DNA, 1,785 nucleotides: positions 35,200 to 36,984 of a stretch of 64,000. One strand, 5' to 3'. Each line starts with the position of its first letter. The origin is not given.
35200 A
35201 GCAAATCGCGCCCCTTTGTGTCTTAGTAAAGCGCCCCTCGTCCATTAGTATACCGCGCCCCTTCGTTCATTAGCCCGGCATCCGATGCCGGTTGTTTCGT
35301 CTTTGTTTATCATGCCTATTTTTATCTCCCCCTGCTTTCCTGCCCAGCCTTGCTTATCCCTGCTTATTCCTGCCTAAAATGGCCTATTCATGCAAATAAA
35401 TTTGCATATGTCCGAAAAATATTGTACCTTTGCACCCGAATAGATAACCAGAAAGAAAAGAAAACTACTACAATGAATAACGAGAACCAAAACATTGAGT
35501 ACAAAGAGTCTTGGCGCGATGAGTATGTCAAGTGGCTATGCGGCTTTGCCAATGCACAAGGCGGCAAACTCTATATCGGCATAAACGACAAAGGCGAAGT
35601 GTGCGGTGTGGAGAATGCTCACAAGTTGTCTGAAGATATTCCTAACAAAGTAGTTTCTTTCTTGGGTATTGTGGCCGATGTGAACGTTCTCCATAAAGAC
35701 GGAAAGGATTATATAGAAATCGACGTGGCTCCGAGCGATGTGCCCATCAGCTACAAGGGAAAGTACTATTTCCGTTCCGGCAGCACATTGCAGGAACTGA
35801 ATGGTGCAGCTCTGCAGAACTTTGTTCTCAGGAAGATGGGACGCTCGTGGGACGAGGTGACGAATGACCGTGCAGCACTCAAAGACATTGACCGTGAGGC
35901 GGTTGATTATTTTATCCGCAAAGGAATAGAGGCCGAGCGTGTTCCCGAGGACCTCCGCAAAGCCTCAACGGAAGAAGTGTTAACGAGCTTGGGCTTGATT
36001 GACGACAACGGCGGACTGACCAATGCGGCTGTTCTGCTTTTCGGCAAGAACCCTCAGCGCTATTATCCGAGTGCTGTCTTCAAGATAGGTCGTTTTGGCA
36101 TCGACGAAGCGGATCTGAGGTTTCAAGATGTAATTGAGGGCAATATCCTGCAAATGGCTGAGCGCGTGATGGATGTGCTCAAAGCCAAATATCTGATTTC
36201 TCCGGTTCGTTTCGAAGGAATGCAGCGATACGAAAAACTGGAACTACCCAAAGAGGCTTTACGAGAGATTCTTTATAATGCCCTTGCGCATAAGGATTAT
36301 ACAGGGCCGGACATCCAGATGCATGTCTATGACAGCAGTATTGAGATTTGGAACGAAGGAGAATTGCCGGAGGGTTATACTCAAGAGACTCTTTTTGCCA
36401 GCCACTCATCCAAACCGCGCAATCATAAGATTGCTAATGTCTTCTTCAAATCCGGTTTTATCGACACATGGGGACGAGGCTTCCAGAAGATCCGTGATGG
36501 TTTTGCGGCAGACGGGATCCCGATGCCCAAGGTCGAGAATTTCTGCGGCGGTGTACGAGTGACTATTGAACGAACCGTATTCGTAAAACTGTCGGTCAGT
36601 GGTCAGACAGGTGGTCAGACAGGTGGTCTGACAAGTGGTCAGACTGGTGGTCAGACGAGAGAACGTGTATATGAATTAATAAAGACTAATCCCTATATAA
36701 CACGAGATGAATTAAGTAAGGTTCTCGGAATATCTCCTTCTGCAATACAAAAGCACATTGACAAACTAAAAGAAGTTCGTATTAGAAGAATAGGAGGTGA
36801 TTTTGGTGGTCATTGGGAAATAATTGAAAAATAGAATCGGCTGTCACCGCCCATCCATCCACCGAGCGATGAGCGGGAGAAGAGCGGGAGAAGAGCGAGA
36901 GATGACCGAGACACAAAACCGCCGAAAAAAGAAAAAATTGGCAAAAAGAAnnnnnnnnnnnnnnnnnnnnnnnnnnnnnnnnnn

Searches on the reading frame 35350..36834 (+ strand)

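Call 11: search_protein_families(library=pfam, proteins=[window:35350-36834:+], max_evalue=0.01)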
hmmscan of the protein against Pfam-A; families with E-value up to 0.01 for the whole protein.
window:35350-36834:+ (494 aa): 7 families
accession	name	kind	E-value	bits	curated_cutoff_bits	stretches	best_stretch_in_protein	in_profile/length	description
PF13749.12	HATPase_c_4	-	1.7e-17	63.6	26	1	319-406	1-89/89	Putative ATP-dependent DNA helicase recG C-terminal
PF04326.19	SLFN_AlbA_2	-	3.4e-16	60.3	25.3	1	45-150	1-117/118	Schlafen, AlbA_2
PF13412.12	HTH_24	-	9e-09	35.2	21.9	1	436-475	4-43/48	Winged helix-turn-helix DNA-binding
PF08279.18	HTH_11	-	4e-06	27.1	25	1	440-476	5-42/55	HTH domain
PF08280.17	HTH_Mga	-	5.9e-05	23.4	23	1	443-475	14-45/59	M protein trans-acting positive regulator (MGA) HTH domain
PF01325.25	Fe_dep_repress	-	0.00018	22.1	26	1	438-475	11-48/60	Iron dependent repressor, N-terminal DNA binding domain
PF01022.26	HTH_5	-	0.0053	17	22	0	454-477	20-43/47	Bacterial regulatory protein, arsR family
